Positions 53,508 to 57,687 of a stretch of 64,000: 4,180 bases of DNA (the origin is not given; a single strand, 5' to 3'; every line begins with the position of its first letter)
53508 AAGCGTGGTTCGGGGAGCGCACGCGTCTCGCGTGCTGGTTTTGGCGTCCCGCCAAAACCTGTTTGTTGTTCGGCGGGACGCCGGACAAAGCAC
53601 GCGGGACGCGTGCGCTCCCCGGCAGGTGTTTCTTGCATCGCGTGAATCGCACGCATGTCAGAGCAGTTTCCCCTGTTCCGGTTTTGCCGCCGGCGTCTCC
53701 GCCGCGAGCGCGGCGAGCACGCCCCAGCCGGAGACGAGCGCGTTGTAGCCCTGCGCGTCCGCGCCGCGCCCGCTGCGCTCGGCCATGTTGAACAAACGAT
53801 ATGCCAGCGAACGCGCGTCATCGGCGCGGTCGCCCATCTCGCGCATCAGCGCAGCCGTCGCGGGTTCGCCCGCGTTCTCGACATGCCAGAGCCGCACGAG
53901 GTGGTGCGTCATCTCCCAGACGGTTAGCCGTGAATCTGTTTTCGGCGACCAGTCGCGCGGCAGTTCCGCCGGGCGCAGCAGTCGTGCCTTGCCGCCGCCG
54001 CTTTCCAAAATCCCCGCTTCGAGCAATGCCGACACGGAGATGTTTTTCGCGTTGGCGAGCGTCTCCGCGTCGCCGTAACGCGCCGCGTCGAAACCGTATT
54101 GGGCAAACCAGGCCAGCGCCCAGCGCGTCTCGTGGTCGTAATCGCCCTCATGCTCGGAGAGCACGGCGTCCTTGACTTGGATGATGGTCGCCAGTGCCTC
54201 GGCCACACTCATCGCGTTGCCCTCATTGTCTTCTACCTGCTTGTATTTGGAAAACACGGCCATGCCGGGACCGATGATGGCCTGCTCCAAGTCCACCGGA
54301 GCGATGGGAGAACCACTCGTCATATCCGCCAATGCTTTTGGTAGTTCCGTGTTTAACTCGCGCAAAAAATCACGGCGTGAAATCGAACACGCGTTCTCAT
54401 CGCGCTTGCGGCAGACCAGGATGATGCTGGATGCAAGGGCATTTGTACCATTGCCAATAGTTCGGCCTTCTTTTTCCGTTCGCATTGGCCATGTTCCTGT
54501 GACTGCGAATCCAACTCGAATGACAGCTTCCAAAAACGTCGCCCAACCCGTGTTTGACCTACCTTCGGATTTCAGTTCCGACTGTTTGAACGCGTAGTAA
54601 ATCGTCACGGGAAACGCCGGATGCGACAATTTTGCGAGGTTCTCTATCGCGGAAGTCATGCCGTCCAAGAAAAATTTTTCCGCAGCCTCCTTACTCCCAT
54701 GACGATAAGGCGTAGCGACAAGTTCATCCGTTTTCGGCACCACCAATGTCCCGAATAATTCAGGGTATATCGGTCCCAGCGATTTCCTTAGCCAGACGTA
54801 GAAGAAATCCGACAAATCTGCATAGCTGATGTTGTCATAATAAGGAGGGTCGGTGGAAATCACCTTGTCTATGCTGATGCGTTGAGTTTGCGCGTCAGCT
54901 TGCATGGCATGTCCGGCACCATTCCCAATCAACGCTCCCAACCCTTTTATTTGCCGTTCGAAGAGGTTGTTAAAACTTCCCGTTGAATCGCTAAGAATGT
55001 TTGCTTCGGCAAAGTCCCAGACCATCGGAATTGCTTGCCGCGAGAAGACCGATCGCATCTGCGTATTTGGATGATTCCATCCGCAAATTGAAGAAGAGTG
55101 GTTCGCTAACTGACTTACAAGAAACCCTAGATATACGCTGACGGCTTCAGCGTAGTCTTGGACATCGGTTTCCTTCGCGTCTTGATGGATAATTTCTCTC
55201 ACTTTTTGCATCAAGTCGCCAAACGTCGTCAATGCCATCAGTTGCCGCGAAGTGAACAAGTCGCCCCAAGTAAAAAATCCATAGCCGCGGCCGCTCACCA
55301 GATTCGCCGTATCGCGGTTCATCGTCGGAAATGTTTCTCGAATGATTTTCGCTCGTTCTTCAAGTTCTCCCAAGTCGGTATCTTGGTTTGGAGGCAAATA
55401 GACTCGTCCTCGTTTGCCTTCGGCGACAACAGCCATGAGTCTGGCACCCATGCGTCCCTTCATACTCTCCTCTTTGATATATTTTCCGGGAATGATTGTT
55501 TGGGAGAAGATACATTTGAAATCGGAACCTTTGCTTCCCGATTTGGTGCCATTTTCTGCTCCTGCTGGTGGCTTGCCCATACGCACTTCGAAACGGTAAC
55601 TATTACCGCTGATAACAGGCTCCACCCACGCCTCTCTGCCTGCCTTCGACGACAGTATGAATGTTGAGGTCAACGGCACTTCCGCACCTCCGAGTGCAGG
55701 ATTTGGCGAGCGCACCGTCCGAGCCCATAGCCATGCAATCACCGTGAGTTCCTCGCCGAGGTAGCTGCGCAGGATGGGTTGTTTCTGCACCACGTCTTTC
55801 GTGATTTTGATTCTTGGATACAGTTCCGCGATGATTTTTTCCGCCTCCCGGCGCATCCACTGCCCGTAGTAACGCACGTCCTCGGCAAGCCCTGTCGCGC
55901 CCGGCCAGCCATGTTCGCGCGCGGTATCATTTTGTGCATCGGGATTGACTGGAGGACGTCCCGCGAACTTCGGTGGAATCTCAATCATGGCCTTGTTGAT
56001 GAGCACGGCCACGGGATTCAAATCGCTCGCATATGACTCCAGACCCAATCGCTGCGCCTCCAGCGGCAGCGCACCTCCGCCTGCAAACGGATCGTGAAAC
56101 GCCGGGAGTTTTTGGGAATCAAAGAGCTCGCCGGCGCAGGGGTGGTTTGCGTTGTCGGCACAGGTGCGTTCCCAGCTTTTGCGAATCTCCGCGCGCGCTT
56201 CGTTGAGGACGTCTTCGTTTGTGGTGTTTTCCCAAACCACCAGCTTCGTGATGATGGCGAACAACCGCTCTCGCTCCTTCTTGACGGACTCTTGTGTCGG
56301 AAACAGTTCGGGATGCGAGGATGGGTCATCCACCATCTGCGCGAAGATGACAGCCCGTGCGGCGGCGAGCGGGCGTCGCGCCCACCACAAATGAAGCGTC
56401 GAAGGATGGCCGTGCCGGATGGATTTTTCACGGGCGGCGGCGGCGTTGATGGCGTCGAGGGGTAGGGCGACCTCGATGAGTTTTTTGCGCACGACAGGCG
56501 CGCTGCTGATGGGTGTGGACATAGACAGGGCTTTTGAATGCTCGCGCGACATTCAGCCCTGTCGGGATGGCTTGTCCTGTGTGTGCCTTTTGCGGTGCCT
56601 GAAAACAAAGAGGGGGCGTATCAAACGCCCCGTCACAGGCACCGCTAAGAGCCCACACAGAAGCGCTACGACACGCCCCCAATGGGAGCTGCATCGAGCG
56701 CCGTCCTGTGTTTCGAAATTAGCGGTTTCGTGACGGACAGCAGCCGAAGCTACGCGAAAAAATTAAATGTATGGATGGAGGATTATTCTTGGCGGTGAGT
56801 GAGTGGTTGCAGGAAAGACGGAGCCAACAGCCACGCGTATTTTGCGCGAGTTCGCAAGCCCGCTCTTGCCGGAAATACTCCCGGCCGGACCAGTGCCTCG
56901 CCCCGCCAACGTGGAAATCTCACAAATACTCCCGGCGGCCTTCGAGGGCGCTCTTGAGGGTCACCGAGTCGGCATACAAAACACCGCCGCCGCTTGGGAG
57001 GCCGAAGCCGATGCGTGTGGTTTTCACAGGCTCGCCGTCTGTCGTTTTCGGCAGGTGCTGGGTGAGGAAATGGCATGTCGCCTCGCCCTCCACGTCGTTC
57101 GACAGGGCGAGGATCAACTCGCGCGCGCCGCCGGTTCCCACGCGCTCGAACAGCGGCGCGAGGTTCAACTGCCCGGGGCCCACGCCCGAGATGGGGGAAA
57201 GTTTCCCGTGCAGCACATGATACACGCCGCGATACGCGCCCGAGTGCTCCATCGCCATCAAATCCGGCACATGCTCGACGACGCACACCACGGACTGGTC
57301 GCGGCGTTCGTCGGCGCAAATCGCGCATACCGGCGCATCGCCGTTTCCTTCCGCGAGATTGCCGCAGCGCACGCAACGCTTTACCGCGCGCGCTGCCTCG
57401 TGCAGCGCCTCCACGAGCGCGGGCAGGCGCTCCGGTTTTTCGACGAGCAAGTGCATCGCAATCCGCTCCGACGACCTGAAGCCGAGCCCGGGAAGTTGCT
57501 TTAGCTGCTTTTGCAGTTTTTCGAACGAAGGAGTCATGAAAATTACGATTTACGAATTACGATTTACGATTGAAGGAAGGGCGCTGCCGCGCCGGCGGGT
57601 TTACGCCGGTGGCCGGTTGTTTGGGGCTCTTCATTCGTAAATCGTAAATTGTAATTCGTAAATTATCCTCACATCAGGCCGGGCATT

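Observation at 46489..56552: Three-gene methylase / HEPN-ATPase / helicase-nuclease defence operon with no classical restriction enzyme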

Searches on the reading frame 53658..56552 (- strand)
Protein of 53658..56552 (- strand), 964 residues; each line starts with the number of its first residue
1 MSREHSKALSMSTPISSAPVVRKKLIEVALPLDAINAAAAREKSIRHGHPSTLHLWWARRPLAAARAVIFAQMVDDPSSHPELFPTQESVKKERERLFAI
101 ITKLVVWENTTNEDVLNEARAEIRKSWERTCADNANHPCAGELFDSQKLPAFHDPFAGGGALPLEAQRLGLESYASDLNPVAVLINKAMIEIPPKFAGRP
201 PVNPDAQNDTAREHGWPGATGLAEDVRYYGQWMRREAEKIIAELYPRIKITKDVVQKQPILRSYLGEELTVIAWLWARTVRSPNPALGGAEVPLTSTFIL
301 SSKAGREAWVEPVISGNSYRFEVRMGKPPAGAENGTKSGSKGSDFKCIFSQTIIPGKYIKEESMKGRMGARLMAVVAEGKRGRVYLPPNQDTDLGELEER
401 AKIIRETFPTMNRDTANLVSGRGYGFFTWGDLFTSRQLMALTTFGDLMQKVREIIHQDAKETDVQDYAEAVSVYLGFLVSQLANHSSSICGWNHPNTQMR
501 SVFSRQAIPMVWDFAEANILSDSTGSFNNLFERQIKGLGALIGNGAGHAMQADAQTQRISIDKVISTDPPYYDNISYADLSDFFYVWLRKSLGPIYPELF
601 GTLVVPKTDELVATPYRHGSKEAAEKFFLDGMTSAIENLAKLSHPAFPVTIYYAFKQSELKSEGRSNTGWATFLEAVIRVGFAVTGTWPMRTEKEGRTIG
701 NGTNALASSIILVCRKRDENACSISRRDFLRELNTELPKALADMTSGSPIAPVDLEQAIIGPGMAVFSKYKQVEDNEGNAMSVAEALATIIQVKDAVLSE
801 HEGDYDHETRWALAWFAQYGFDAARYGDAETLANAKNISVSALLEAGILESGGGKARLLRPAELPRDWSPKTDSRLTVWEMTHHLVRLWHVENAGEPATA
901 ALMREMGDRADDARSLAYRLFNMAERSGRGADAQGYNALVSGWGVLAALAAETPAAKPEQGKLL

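Call 6: search_protein_families(library=pfam, proteins=[window:53658-56552:-], max_evalue=0.01)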
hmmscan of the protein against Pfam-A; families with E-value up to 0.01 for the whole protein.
window:53658-56552:- (964 aa): 2 families
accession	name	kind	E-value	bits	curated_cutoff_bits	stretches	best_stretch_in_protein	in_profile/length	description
PF06634.17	DUF1156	-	1.9e-32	111.7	24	1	29-100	1-73/73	Protein of unknown function (DUF1156)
PF02086.21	MethyltransfD12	-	4.6e-05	23.7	22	1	142-191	14-63/253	D12 class N6 adenine-specific DNA methyltransferase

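Call 7: search_protein_families(library=padloc, proteins=[window:53658-56552:-], max_evalue=0.001)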
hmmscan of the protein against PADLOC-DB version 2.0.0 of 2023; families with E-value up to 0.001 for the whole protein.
window:53658-56552:- (964 aa): 9 families
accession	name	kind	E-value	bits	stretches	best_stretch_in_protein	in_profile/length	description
PDLC00660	HmaB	-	0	1417.3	1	21-957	7-960/967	DNA-adenine methylase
PDLC00661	HmaB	-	0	1368.5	1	22-955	7-964/973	DNA-adenine methylase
PDLC03233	MTase_II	-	6.2e-34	115.6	2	417-784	349-711/731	Type II methyltransferase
PDLC03352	MTase_II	-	2e-31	106.7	3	428-593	414-597/1023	Type II methyltransferase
PDLC02189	DUF1156_MTase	-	2.7e-28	96.7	2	415-743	430-704/944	-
PDLC03314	MTase_II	-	2.1e-15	53.9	2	473-721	461-683/944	Type II methyltransferase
PDLC03322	MTase_II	-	9.3e-06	22.7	1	151-188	67-104/446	Type II methyltransferase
PDLC03345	MTase_II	-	0.00026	17.5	1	151-192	51-92/581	Type II methyltransferase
PDLC03319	MTase_II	-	0.00051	17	0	147-192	22-67/503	Type II methyltransferase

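Call 8: search_protein_families(library=ncbifam, proteins=[window:53658-56552:-], max_evalue=0.001)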
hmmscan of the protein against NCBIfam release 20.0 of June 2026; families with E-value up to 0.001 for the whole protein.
window:53658-56552:- (964 aa): 1 family
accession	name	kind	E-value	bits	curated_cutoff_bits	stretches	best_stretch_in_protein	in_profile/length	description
NF042963.1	DUF1156_antiphage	equivalog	8.8e-37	126.7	1000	2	414-774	450-768/960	anti-phage-associated DUF1156 domain-containing protein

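Call 54: search_solved_structures(query=window:53658-56552:-, max_evalue=0.01)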
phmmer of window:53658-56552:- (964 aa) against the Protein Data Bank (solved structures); distinct sequences matched with E-value up to 0.01: 1.
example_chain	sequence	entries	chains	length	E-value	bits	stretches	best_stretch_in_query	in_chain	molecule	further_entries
2d1g_A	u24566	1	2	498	0.0084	17.4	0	466-578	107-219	acid phosphatase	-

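Call 75: find_homologous_proteins(query=window:53658-56522:-, max_evalue=1e-20)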
Query window:53658-56522:- (954 aa): 8000 proteins with E <= 1e-20 among 8000 candidates; the best 120 are listed.
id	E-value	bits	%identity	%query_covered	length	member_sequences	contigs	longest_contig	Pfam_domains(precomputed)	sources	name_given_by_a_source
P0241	0.0e+0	2186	100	100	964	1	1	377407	PF06634.18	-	-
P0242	0.0e+0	1306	63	98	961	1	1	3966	PF06634.18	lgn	-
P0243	0.0e+0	1302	61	99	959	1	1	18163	PF06634.18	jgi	-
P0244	0.0e+0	1298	62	98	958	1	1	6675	PF06634.18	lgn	-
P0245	0.0e+0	1298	-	-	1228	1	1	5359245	PF06634.18,PF01797.22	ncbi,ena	-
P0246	0.0e+0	1297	62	98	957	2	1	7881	PF06634.18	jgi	jgi:putative DNA methylase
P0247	0.0e+0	1294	62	99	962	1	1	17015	PF06634.18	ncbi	-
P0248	0.0e+0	1294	63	98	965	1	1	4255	PF06634.18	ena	-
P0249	0.0e+0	1290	61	99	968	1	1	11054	PF06634.18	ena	-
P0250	0.0e+0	1283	61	99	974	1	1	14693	PF06634.18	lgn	-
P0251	0.0e+0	1280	60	99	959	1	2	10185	PF06634.18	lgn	-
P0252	0.0e+0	1278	62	99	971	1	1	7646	PF06634.18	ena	-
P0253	0.0e+0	1277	61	98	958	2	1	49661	PF06634.18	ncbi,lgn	-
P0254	0.0e+0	1277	62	98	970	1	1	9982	PF06634.18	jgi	-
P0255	0.0e+0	1277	62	98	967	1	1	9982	PF06634.18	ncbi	-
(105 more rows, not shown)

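Call 94: predict_structure(alignment_id=A3)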
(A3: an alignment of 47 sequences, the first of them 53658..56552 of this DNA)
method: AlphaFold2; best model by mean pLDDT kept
length: 964 residues; sequences in the alignment: 47
mean_pLDDT: 66.2   pTM: 0.43
mean pLDDT of the five models: 66.2, 65.0, 60.4, 59.2, 58.1
residues with pLDDT >= 90: 45; 70-90: 477; 50-70: 196; < 50: 246
segments of 3 or more residues with pLDDT < 50: 1-17, 39-61, 108-111, 151-164, 171-183, 415-419, 480-584, 601-619, 656-667, 692-707, 801-803, 954-964
pLDDT, mean of each block of 10 residues (from residue 1): 37 48 79 56 33 34 66 87 88 88 63 74 87 73 64 37 49 41 51 70 77 65 79 76 75 81 84 78 77 76 78 80 83 63 68 81 81 80 74 65 73 49 65 70 74 83 71 64 38 31 27 35 38 38 33 33 27 30 50 60 40 42 57 65 71 51 47 82 81 37 41 83 90 87 63 68 89 87 88 72 68 89 88 80 84 88 85 79 89 75 85 85 80 86 83 48 29
secondary structure, 60 per line:
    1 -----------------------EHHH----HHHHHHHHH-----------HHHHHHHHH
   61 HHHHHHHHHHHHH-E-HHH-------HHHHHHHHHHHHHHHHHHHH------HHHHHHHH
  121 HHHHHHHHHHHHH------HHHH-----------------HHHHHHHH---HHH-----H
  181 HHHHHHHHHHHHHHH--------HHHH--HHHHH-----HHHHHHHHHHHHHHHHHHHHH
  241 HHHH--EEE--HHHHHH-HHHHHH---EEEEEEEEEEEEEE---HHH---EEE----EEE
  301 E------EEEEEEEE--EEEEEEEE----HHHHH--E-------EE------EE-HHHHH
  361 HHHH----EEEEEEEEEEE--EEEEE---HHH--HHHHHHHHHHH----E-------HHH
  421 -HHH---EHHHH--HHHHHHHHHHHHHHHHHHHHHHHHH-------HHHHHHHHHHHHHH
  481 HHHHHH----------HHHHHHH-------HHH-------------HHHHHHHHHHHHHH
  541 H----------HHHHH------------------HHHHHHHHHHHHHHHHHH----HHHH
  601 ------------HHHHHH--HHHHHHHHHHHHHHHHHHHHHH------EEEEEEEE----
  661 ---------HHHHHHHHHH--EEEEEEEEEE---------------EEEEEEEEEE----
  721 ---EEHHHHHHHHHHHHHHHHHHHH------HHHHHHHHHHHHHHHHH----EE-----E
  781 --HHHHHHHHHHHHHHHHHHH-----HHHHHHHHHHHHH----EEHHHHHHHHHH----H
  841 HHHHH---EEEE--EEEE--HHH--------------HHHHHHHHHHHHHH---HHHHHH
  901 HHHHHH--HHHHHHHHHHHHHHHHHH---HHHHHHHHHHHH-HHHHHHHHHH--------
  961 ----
elements in order (helices of 4 or more, strands of 3 or more residues): H32-40 H52-73 H87-106 H113-133 H140-143 H161-168 H180-195 H204-207 H210-214 H220-244 E247-249 H252-257 H259-264 E268-281 E291-293 E298-301 E308-315 E318-325 H330-334 H356-364 E369-379 E382-386 H395-405 H429-432 H435-459 H467-486 H497-503 H527-541 H552-556 H575-592 H597-600 H613-618 H621-642 E649-656 H670-679 E682-691 E707-716 H726-745 H752-768 H783-801 H807-819 H826-835 H840-845 E849-852 E855-858 H878-891 H895-906 H909-926 H930-941 H943-952

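Call 96: fold_search(model_id=the predicted structure, library=pdb)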
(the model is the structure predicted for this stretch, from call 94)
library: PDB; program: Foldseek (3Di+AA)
matches with E <= 10: 223; with E <= 0.001: 0
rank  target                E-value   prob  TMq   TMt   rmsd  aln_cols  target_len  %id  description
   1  5w94_C                3.2e-01  0.09  0.09  0.13  26.8       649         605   10  Crystal structure of Scc4 in complex with Scc2n and Ctf19n (released 2017-10-04)
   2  7rqf_A                3.7e-01  0.07  0.09  0.12  31.1       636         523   12  Crystal Structure of LbcA (lipoprotein binding partner of CtpA) of Pseudomonas aeruginosa (released 2022-04-27)
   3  6ieg_A                4.2e-01  0.04  0.06  0.06  29.6       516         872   11  Crystal structure of human MTR4 (released 2019-04-03)
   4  7ehz_A                4.4e-01  0.95  0.07  0.24   5.2        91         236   24  Structure of human NNMT in complex with macrocyclic peptide 2 (released 2021-12-15)
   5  6ieg_B                5.5e-01  0.03  0.06  0.06  30.6       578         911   10  Crystal structure of human MTR4 (released 2019-04-03)
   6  2zif_B                7.5e-01  0.25  0.08  0.26  15.8       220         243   14  Crystal Structure of TTHA0409, Putative DNA Modification Methylase from Thermus thermophilus HB8- Complexed with S-Ade (released 2008-07-29)
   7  6c6k_B                7.5e-01  0.04  0.07  0.10  25.8       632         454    9  Structural basis for preferential recognition of cap 0 RNA by a human IFIT1-IFIT3 protein complex (released 2018-04-04)
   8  6wyb_A                8.6e-01  0.03  0.07  0.09  29.9       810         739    8  RTX (Reverse Transcription Xenopolymerase) in complex with an RNA/DNA hybrid (released 2020-08-19)
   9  7om3_A                9.8e-01  0.02  0.06  0.07  30.2       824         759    9  Crystal structure of KOD DNA Polymerase in a binary complex with Hypoxanthine containing template (released 2021-10-13)
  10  7rdr_A                1.1e+00  0.06  0.07  0.12  22.1       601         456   12  Circular tandem repeat protein with novel repeat topology and enhanced subunit contact surfaces (released 2021-09-01)
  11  7ei2_A                1.2e+00  0.30  0.07  0.23  12.7       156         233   17  Structure of human NNMT in complex with macrocyclic peptide 8 (released 2022-03-30)
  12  3sf4_B                1.2e+00  0.09  0.09  0.17  17.0       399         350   10  Crystal structure of the complex between the conserved cell polarity proteins Inscuteable and LGN (released 2011-11-23)
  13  9gp8                  1.4e+00  0.01  0.06  0.07  31.4       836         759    8  Crystal Structure of TgoT_PGLVVWA XNA Polymerase (Apo) (released 2024-10-02)
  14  6vbu_4                1.6e+00  0.05  0.09  0.15  20.8       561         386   12  Structure of the bovine BBSome complex (released 2020-01-29)
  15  8tl7_A                1.7e+00  0.02  0.07  0.08  36.2       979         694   10  CryoEM Structure of a Computationally Designed T3 Tetrahedral Nanocage (released 2024-03-13)
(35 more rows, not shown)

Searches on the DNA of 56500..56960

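Call 58: search_rna_families(source=window, start=56500, end=56960, threshold=evalue, max_evalue=1)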
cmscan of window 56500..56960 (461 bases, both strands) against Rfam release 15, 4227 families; matches with E-value up to 1: 4.
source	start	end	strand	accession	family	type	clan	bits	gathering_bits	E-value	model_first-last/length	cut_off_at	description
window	56578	56659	-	RF03328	mir-606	Gene; miRNA;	-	31.1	80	0.00011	1-84/84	no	mir-606 microRNA precursor family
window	56578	56659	+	RF03328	mir-606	Gene; miRNA;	-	31.1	80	0.00011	1-84/84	no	mir-606 microRNA precursor family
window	56580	56657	-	RF03850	mir-961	Gene; miRNA;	-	20.8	100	0.2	1-85/85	no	mir-961 microRNA precursor family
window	56579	56659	-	RF03831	mir-627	Gene; miRNA;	-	20.2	86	0.085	1-87/87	no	mir-627 microRNA precursor family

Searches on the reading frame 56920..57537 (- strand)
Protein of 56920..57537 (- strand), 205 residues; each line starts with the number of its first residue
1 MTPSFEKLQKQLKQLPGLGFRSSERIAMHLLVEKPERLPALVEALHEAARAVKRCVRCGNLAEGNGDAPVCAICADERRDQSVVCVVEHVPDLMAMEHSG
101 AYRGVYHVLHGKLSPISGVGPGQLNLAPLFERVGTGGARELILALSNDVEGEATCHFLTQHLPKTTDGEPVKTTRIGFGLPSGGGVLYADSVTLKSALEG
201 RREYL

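Call 21: search_protein_families(library=pfam, proteins=[window:56920-57537:-], max_evalue=0.001)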
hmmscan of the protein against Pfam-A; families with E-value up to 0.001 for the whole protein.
window:56920-57537:- (205 aa): 5 families
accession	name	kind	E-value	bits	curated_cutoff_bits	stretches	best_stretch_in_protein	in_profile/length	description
PF13662.12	Toprim_4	-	2.1e-19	69.9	25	1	82-175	1-83/85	Toprim domain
PF21176.3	RecR_HhH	-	2e-09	37.6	27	1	6-48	2-44/45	RecR, helix-hairpin-helix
PF21175.2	RecR_C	-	1.9e-07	30.8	22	1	179-202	1-24/24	RecR, C-terminal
PF01751.28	Toprim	-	5.9e-05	23.6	23.1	1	84-163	2-81/96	Toprim domain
PF02132.21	RecR_ZnF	-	9.5e-05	22.5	22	1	52-76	1-21/21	RecR, Cys4-zinc finger domain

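Call 46: find_homologous_proteins(query=window:56920-57537:-, max_evalue=1e-30)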
Query window:56920-57537:- (205 aa): 4561 proteins with E <= 1e-30 among 5175 candidates; the best 120 are listed.
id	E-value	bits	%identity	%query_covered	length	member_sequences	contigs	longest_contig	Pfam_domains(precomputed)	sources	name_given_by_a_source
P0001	2.0e-127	441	98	100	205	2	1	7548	PF13662.13,PF21176.4,PF01751.29,PF21175.3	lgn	-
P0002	1.7e-117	408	90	100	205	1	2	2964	PF13662.13,PF21176.4,PF01751.29,PF21175.3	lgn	-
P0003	1.7e-114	399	88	100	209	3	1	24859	PF13662.13,PF21176.4,PF21175.3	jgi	jgi:recombination protein RecR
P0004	6.4e-109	380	97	86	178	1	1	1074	PF13662.13,PF01751.29,PF21175.3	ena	-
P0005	2.4e-108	378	83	100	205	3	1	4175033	PF26443.1,PF13662.13,PF02132.22,PF21176.4,PF01751.29,PF21175.3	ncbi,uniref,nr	ncbi:recombination mediator RecR [Ereboglobus luteus]|uniref:Recombination protein RecR n=1 Tax=Ereb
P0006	3.1e-107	375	84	100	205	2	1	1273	PF13662.13,PF21176.4,PF01751.29,PF21175.3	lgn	-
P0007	3.4e-106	371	83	100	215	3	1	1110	PF13662.13,PF21176.4,PF01751.29,PF21175.3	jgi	-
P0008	3.6e-106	371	83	100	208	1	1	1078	PF13662.13,PF21176.4,PF01751.29,PF21175.3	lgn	-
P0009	9.0e-104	364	83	100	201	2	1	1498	PF13662.13,PF02132.22,PF21176.4,PF01751.29,PF21175.3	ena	-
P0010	2.0e-103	362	83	100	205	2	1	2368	PF13662.13,PF21176.4,PF01751.29,PF21175.3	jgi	-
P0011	2.6e-102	359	78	100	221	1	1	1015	PF13662.13,PF21176.4,PF01751.29,PF21175.3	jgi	-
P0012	4.7e-102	358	80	100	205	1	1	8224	PF13662.13,PF02132.22,PF21176.4,PF21175.3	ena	-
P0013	1.1e-101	357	75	100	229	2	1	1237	PF13662.13,PF02132.22,PF21176.4,PF21175.3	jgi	-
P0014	1.4e-101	356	73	100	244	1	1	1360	PF13662.13,PF21176.4,PF01751.29,PF21175.3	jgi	-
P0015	4.0e-101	355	78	100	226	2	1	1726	PF13662.13,PF21176.4,PF01751.29,PF21175.3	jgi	-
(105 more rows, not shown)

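Call 47: find_encoding_contigs(protein=P0001, flank=8000, max_places=2)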
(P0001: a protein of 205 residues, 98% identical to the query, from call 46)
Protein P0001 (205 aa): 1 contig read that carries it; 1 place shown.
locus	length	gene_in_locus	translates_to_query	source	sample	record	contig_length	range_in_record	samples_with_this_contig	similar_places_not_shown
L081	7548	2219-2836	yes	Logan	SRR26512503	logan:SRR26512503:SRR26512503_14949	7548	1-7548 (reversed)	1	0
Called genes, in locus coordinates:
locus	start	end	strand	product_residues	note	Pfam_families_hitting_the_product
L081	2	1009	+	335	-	?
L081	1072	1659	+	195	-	PF00293:NUDIX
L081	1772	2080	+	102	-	PF02575:YbaB_DNA_bd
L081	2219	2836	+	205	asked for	PF21176:RecR_HhH, PF01751:Toprim (faint), PF13662:Toprim_4, PF21175:RecR_C (weak)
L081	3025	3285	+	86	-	-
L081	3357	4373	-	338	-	-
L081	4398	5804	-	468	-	PF04932:Wzy_C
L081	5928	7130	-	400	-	-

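Call 48: find_encoding_contigs(protein=P0003, flank=8000, max_places=2)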
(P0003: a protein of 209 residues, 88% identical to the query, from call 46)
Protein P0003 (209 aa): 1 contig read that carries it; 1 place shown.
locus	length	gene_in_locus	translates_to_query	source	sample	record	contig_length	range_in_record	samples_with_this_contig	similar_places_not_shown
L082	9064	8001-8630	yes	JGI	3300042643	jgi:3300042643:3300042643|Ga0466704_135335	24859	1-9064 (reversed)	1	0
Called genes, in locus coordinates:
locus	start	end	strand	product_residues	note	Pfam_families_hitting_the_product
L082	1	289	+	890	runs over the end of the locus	PF19915:bpX0, PF19917:bpX1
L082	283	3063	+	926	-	PF19919:bpX3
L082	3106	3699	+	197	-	PF00293:NUDIX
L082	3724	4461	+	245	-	PF04973:NMN_transporter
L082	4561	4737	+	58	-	-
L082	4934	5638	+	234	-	PF13521:AAA_28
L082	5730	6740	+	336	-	PF01797:Y1_Tnp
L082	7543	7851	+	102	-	PF02575:YbaB_DNA_bd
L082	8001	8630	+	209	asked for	PF21176:RecR_HhH, PF13662:Toprim_4, PF21175:RecR_C (weak)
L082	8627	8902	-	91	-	-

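Call 49: find_encoding_contigs(protein=P0005, flank=8000, max_places=2)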
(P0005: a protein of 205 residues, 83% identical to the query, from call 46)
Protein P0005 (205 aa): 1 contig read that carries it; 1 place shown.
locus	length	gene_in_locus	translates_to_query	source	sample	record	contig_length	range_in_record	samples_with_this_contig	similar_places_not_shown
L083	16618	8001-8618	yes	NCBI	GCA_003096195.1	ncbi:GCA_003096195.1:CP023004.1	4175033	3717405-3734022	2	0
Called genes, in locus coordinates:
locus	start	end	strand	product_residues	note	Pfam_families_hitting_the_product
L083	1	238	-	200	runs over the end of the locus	PF02416:TatA_B_E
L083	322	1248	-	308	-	PF01263:Aldose_epim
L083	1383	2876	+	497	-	PF25145:NfeD1b_N, PF24961:NfeD_membrane, PF01957:NfeD (weak)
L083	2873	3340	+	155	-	PF01957:NfeD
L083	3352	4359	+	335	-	PF12127:FloA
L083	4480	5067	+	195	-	-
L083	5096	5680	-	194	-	PF00293:NUDIX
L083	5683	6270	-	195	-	PF18306:LDcluster4, PF03641:Lysine_decarbox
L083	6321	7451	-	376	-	PF04338:DUF481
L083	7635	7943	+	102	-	PF02575:YbaB_DNA_bd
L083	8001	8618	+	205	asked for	PF21176:RecR_HhH, PF02132:RecR_ZnF (weak), PF26443:DUF8122 (weak), PF01751:Toprim (weak), PF13662:Toprim_4, PF21175:RecR_C (weak)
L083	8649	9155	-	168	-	-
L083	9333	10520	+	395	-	PF08442:ATP-grasp_2, PF24948:Citrate_synth_N, PF00549:Ligase_CoA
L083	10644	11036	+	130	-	PF00903:Glyoxalase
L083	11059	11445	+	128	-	PF00903:Glyoxalase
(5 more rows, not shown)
